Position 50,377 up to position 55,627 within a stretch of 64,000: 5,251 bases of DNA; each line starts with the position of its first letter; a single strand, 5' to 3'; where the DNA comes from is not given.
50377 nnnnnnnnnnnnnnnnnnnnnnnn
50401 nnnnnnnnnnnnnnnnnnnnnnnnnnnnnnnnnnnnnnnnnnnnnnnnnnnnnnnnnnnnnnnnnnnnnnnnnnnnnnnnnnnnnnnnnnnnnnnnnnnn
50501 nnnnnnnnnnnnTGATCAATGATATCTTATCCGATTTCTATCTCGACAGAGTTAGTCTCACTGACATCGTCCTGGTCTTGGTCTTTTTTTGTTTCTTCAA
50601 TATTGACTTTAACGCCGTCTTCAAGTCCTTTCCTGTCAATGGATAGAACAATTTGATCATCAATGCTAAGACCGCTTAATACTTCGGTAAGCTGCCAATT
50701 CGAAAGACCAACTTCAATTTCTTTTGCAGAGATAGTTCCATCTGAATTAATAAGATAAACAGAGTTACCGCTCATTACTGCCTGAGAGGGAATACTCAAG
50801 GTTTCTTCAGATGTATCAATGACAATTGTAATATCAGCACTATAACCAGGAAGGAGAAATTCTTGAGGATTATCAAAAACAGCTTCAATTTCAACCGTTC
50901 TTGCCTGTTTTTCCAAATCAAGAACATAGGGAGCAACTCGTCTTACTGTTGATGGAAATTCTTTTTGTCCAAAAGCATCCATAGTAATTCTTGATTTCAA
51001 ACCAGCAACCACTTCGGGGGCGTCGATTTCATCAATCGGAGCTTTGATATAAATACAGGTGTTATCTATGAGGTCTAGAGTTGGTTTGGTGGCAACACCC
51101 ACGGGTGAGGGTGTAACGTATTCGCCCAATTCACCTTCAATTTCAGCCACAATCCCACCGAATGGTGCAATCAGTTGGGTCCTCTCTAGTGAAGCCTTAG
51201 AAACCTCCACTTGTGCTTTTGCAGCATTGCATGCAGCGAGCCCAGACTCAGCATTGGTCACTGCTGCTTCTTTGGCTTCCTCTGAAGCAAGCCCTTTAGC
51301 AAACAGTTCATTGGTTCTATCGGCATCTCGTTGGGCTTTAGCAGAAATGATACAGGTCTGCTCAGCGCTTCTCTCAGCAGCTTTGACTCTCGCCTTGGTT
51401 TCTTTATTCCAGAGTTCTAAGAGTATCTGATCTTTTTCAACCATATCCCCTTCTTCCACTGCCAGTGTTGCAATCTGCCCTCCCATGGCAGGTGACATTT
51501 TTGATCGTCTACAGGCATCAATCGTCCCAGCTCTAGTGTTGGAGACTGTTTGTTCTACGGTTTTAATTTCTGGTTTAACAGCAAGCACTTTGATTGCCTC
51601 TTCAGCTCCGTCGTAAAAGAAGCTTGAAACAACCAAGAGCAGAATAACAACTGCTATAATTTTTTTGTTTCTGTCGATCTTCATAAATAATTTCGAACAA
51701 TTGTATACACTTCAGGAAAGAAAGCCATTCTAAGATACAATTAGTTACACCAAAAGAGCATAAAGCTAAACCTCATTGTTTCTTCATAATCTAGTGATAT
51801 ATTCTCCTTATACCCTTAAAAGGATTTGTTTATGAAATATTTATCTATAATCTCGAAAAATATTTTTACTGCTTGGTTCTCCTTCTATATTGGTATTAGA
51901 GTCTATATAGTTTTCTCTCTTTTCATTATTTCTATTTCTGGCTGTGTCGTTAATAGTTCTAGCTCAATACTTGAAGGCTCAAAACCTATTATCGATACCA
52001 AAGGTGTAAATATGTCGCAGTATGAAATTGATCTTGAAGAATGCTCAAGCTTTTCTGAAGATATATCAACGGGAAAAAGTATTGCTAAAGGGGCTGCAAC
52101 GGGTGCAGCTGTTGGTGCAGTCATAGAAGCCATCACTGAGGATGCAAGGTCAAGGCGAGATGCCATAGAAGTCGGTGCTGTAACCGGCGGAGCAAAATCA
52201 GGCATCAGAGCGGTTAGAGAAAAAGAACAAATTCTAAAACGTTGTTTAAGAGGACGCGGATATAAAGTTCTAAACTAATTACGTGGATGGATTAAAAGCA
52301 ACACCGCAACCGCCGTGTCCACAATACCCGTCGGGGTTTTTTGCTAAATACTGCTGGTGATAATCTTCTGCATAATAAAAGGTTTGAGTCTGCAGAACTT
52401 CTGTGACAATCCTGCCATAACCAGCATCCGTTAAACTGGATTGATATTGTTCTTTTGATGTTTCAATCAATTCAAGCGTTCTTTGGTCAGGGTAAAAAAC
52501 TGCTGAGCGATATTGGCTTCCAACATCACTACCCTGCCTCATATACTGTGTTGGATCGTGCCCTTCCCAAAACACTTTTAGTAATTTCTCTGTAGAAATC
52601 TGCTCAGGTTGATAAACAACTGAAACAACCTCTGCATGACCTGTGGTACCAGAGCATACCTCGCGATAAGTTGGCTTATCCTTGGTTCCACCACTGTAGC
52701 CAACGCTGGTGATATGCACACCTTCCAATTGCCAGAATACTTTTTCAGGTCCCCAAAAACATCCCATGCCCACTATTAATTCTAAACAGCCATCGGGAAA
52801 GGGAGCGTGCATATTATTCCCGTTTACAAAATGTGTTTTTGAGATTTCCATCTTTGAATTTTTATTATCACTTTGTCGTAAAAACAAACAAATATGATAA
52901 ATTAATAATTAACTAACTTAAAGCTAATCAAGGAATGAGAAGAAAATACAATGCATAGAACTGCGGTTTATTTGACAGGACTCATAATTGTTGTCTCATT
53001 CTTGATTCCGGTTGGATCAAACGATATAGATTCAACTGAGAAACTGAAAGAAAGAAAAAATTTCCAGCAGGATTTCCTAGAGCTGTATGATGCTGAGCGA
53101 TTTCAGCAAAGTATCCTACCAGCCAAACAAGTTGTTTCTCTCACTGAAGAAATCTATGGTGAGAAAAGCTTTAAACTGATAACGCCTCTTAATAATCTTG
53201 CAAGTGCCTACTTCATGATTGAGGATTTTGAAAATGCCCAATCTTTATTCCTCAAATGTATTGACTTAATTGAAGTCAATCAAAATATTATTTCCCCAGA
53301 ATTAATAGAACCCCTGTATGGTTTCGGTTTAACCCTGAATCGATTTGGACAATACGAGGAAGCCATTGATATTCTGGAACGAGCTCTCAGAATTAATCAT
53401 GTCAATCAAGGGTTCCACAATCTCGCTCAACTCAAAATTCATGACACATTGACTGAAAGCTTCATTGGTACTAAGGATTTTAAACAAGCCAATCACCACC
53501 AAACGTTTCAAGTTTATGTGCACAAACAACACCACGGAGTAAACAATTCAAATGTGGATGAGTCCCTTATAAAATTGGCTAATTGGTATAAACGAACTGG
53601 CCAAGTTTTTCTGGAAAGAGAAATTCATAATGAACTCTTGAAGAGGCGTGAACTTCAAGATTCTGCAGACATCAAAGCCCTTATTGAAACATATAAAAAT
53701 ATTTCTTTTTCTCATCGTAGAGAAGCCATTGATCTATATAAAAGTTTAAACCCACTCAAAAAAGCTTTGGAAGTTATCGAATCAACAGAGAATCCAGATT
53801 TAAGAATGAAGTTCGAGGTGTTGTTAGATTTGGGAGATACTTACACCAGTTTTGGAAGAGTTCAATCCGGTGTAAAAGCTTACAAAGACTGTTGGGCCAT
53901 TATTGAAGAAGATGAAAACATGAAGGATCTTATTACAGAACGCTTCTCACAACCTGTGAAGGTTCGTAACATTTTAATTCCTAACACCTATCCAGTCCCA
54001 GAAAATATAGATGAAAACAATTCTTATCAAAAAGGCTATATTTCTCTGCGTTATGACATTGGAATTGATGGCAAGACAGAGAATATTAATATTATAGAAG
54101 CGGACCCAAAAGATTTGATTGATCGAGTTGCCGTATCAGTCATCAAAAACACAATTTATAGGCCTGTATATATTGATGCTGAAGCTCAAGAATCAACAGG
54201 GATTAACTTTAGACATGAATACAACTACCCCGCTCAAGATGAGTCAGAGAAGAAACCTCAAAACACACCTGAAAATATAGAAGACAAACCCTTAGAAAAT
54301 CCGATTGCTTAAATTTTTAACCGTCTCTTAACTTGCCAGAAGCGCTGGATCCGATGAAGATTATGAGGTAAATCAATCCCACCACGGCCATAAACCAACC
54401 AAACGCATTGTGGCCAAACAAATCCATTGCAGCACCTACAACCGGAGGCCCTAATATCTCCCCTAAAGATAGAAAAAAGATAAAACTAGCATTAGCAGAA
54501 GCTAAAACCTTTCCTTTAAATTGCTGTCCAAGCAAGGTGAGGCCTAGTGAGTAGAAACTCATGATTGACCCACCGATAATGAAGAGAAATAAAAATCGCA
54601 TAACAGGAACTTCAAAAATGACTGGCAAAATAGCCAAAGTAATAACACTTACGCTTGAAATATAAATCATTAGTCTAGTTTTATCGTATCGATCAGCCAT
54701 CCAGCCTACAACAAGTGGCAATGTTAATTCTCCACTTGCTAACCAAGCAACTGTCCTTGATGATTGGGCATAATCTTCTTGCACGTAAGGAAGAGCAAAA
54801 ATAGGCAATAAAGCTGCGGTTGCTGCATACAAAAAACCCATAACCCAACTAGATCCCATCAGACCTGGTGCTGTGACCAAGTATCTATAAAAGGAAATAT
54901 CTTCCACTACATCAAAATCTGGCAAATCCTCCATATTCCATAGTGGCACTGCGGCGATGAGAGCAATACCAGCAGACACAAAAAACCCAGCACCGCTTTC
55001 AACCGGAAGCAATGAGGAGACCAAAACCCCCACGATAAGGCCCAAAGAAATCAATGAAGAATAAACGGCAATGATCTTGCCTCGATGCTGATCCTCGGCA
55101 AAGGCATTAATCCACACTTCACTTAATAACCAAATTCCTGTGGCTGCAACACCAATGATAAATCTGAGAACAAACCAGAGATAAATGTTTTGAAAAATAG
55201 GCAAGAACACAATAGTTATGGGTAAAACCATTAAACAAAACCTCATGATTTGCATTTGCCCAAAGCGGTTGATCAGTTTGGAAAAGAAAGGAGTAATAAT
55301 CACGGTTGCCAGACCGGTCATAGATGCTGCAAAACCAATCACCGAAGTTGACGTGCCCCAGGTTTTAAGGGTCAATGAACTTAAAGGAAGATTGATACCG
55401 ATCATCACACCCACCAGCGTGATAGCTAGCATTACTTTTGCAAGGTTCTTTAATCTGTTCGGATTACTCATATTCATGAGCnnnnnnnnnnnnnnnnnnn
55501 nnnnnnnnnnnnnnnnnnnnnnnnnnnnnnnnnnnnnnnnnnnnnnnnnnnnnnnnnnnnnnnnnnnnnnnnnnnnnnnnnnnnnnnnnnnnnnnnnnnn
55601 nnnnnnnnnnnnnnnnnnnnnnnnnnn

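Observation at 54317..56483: DctP-type solute-binding lipoprotein in a two-gene operon with an MFS permease and no DctQM: candidate SBP-dependent MFS transporter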

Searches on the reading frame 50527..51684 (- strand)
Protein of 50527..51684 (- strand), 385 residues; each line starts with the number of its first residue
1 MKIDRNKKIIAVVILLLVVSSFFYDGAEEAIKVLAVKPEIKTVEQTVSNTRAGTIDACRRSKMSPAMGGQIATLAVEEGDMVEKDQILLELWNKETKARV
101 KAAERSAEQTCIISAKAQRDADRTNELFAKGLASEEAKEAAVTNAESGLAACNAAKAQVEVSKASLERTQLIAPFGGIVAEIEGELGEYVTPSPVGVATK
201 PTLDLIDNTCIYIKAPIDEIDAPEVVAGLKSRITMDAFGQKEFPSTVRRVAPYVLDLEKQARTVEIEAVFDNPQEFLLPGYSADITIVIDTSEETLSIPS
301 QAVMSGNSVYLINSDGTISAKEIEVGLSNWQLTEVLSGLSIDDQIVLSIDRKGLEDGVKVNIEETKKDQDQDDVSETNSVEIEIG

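Call 31: search_protein_families(library=pfam, proteins=[window:50527-51684:-], max_evalue=0.001)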
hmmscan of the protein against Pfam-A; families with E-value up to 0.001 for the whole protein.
window:50527-51684:- (385 aa): 3 families
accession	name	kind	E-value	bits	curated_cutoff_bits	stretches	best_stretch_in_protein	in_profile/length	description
PF16576.10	HlyD_D23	-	1.3e-16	60.9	30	1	55-282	14-213/214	Barrel-sandwich domain of CusB or HlyD membrane-fusion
PF13437.12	HlyD_3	-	1.6e-07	32.5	22.2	1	171-280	2-106/106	HlyD family secretion protein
PF13533.13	Biotin_lipoyl_2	-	2.3e-06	27.7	29.8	1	62-91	2-31/32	Biotin-lipoyl like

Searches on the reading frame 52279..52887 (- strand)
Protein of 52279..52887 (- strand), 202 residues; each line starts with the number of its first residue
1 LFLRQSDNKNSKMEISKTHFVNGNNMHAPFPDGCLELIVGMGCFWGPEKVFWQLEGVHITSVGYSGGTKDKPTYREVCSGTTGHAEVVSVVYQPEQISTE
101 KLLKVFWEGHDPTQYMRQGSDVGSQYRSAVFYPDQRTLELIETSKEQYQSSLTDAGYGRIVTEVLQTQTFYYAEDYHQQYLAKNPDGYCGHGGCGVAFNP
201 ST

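Call 3: search_protein_families(library=pfam, proteins=[window:52279-52887:-], max_evalue=0.01)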
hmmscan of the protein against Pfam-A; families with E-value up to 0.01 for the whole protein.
window:52279-52887:- (202 aa): 1 family
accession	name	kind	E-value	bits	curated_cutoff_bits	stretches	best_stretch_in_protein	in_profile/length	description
PF01625.27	PMSR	-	1.1e-61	208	23.7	1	37-189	2-152/153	Peptide methionine sulfoxide reductase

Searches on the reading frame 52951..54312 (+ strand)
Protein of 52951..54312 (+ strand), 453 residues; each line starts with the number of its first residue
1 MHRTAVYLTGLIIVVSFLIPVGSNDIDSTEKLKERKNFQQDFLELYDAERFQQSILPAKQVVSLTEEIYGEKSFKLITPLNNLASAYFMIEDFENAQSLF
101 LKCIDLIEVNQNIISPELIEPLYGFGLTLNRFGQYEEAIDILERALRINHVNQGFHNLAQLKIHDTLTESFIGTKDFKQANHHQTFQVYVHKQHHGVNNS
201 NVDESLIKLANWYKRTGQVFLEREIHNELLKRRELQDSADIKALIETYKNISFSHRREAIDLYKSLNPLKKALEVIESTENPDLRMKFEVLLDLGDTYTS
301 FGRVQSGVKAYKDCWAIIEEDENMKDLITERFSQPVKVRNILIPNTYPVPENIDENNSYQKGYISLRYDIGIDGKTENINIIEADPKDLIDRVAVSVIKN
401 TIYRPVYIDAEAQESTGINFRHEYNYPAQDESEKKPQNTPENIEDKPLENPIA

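Call 3: search_protein_families(library=pfam, proteins=[window:52951-54312:+], max_evalue=0.01)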
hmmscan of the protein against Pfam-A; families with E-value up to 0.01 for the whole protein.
window:52951-54312:+ (453 aa): 10 families
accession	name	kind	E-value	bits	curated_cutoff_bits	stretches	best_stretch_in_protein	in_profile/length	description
PF13424.12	TPR_12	-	3.3e-21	75.7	30.1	3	78-148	4-74/77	Tetratricopeptide repeat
PF13374.12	TPR_10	-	4.6e-11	42.8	27.5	0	126-148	9-31/42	Tetratricopeptide repeat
PF13181.12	TPR_8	-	3.9e-10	39.5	25.7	0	122-149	4-31/34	Tetratricopeptide repeat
PF24885.1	TPR_NPHP3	-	2.8e-07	30.6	100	0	257-320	110-173/239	Nephrocystin-3 TPR domain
PF00515.34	TPR_1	-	4.2e-07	30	27.8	0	126-150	8-32/34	Tetratricopeptide repeat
PF07719.23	TPR_2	-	1.8e-06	28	27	0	133-149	15-31/34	Tetratricopeptide repeat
PF13428.12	TPR_14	-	4.7e-06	27.2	23.5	0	125-149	7-31/44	Tetratricopeptide repeat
PF13176.12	TPR_7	-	5.2e-06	26.6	27.9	0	131-148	11-28/36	Tetratricopeptide repeat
PF03544.19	TonB_C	-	8.4e-06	26.6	24.6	1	360-420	14-77/79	Gram-negative bacterial TonB protein C-terminal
PF13174.12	TPR_6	-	0.0005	21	26.3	0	122-146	3-27/33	Tetratricopeptide repeat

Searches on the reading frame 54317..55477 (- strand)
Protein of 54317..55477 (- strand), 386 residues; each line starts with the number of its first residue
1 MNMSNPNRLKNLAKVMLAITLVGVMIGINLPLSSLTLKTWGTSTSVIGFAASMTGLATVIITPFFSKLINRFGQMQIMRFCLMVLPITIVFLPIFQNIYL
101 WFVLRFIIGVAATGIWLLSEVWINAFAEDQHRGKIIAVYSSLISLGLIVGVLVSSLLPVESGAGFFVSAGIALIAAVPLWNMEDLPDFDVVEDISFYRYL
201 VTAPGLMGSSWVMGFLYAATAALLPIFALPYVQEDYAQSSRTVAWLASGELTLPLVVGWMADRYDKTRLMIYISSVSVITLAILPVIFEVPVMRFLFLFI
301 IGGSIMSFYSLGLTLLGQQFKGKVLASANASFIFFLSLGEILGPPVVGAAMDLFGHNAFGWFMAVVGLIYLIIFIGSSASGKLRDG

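Call 3: search_protein_families(library=pfam, proteins=[window:54317-55477:-], max_evalue=0.01)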
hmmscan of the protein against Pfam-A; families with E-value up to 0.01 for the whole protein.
window:54317-55477:- (386 aa): 3 families
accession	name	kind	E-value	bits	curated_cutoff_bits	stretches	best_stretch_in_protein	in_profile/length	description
PF07690.21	MFS_1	-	2e-32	112.9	33.4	2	16-179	2-167/347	Major Facilitator Superfamily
PF12832.13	MFS_1_like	-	5.7e-10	39.2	25.2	1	12-156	214-360/373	MFS_1 like family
PF00083.30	Sugar_tr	-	1.1e-07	31.6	22.3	1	43-178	44-183/452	Sugar (and other) transporter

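Call 4: search_protein_families(library=ncbifam, proteins=[window:54317-55477:-], max_evalue=0.01)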
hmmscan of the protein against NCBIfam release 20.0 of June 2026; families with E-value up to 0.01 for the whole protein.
window:54317-55477:- (386 aa): 9 families
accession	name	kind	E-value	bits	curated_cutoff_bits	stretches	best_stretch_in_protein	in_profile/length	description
NF002962.0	PRK03633.1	equivalog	8.3e-18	64.6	361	1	19-376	15-370/382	MFS transporter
TIGR00880.1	2_A_01_02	superfamily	3.9e-10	40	131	2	53-177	6-132/141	multidrug resistance protein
TIGR00900.1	2A0121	subfamily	3.3e-08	33.3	319.6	2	164-353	166-362/364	H+ Antiporter protein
TIGR00895.1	2A0115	subfamily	1.3e-06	27.6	418.55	1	16-181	18-190/398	aromatic acid/H+ symport family MFS transporter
NF007372.0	PRK09874.1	equivalog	3.7e-06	26.3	571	1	27-181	236-396/408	multidrug efflux MFS transporter MdtG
NF007472.0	PRK10054.1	equivalog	8e-06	25.1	582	1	18-178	14-174/395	efflux MFS transporter YdeE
TIGR00881.1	2A0104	subfamily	2.7e-05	23.4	407.75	1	235-358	250-377/379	phosphoglycerate transporter protein PgtP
NF041040.1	FslB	exception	0.00015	20.9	600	1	45-158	49-159/417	rhizoferrin export MFS transporter FslB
TIGR00879.1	SP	subfamily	0.00049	18.8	237.8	1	42-155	96-212/510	sugar porter family MFS transporter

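Call 19: find_homologous_proteins(query=window:54317-55477:-)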
Query window:54317-55477:- (386 aa): 350 proteins with E <= 0.001 among 8000 candidates; the best 120 are listed.
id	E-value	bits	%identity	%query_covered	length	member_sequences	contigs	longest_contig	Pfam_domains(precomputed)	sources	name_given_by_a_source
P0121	1.0e-240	816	100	100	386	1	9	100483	PF00083.31,PF12832.14,PF07690.22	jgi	-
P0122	1.4e-239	813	100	99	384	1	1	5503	PF00083.31,PF12832.14,PF07690.22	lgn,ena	-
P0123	9.3e-238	807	99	99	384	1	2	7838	PF00083.31,PF12832.14,PF07690.22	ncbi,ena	-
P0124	2.2e-237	805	99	99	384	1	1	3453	PF00083.31,PF12832.14,PF07690.22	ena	-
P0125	3.5e-237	805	99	99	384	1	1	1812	PF00083.31,PF12832.14,PF07690.22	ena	-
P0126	1.2e-236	803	98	99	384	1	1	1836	PF00083.31,PF12832.14,PF07690.22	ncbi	-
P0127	1.6e-236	803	98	99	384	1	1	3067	PF00083.31,PF12832.14,PF07690.22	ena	-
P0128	2.9e-234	795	98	99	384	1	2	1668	PF00083.31,PF12832.14,PF07690.22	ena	-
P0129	4.5e-230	781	100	96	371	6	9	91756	PF00083.31,PF12832.14,PF07690.22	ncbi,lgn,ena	-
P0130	8.0e-218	741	89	99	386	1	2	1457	PF00083.31,PF12832.14,PF07690.22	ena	-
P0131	1.1e-217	741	89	99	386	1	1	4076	PF00083.31,PF12832.14,PF07690.22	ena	-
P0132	1.1e-217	741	89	99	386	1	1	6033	PF00083.31,PF12832.14,PF07690.22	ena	-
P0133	3.2e-217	739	89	99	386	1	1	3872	PF00083.31,PF12832.14,PF07690.22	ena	-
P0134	3.8e-217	739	88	99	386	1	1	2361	PF00083.31,PF12832.14,PF07690.22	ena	-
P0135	4.6e-217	739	89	99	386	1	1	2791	PF00083.31,PF12832.14,PF07690.22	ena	-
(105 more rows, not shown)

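Call 70: predict_structure(alignment_id=A3)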
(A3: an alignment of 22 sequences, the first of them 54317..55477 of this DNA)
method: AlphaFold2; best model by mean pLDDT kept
length: 386 residues; sequences in the alignment: 22
mean_pLDDT: 89.3   pTM: 0.88
mean pLDDT of the five models: 89.3, 88.6, 88.4, 88.1, 87.1
residues with pLDDT >= 90: 247; 70-90: 122; 50-70: 12; < 50: 5
segments of 3 or more residues with pLDDT < 50: 1-3
pLDDT, mean of each block of 10 residues (from residue 1): 63 92 93 94 96 96 89 93 96 94 96 91 79 78 93 91 94 94 77 81 89 95 95 92 93 87 86 94 92 93 91 84 82 94 97 94 94 83 54
secondary structure, 60 per line:
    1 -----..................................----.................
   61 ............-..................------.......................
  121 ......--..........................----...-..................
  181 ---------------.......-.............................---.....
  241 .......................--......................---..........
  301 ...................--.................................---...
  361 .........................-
elements in order: H6-39 H44-72 H74-91 H98-126 H129-154 H163-180 H196-202 H204-232 H236-263 H266-287 H291-319 H322-354 H358-385

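Call 72: fold_search(model_id=the predicted structure, library=pdb)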
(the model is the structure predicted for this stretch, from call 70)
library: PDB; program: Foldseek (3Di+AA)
matches with E <= 10: 754; with E <= 0.001: 458
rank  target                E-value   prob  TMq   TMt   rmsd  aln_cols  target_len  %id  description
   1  8ttf_A                4.6e-11  1.00  0.77  0.76   5.0       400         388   18  NorA double mutant - E222QD307N at pH 7.5 (released 2024-05-29)
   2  8tth_A                3.0e-10  1.00  0.79  0.82   4.4       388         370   18  NorA single mutant - D307N at pH 7.5 (released 2024-05-29)
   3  9b3o                  3.6e-10  1.00  0.78  0.82   4.2       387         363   17  NorA in inward-occluded conformation (NorA-BRIL fusion) (released 2024-12-11)
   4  9b3m                  4.1e-10  1.00  0.78  0.82   4.3       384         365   17  NorA in inward-open conformation (NorA-BRIL fusion) (released 2024-12-11)
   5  9b3k_Z                4.1e-10  1.00  0.68  0.71   5.3       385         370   18  NorA in complex with Fab36 (NorA-BRIL fusion) (released 2024-12-11)
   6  8tte_A                4.5e-10  1.00  0.78  0.82   4.0       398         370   18  Protonated state of NorA at pH 5.0 (released 2024-05-29)
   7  8ttg_A                6.0e-10  1.00  0.79  0.81   4.0       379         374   18  NorA single mutant - E222Q at pH 7.5 (released 2024-05-29)
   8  8tgj_B                6.0e-10  1.00  0.78  0.79   4.7       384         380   18  VMAT1 dimer in unbound form and with reserpine (released 2024-03-20)
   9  9b3l                  6.3e-10  1.00  0.77  0.83   4.2       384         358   17  NorA in occluded conformation (NorA-BRIL fusion) (released 2024-12-11)
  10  4zow                  6.5e-10  1.00  0.77  0.76   4.5       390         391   16  Crystal structure of E. coli multidrug transporter MdfA in complex with chloramphenicol (released 2015-08-19)
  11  8ubz                  6.8e-10  1.00  0.83  0.78   3.7       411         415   14  Choline-bound FLVCR1 (released 2024-03-27)
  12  6euq                  7.7e-10  1.00  0.74  0.74   4.6       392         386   17  MdfA(Q131R/L339E) (released 2018-08-08)
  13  4zp0                  8.7e-10  1.00  0.76  0.74   4.7       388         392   17  Crystal structure of E. coli multidrug transporter MdfA in complex with deoxycholate (released 2015-08-19)
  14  6oom                  1.0e-09  1.00  0.76  0.75   5.0       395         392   16  PROTEIN A (released 2019-09-04)
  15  28vj_B                1.1e-09  1.00  0.71  0.76   4.9       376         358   17  NorA bound to miniprotein I-23 (released 2026-04-08)
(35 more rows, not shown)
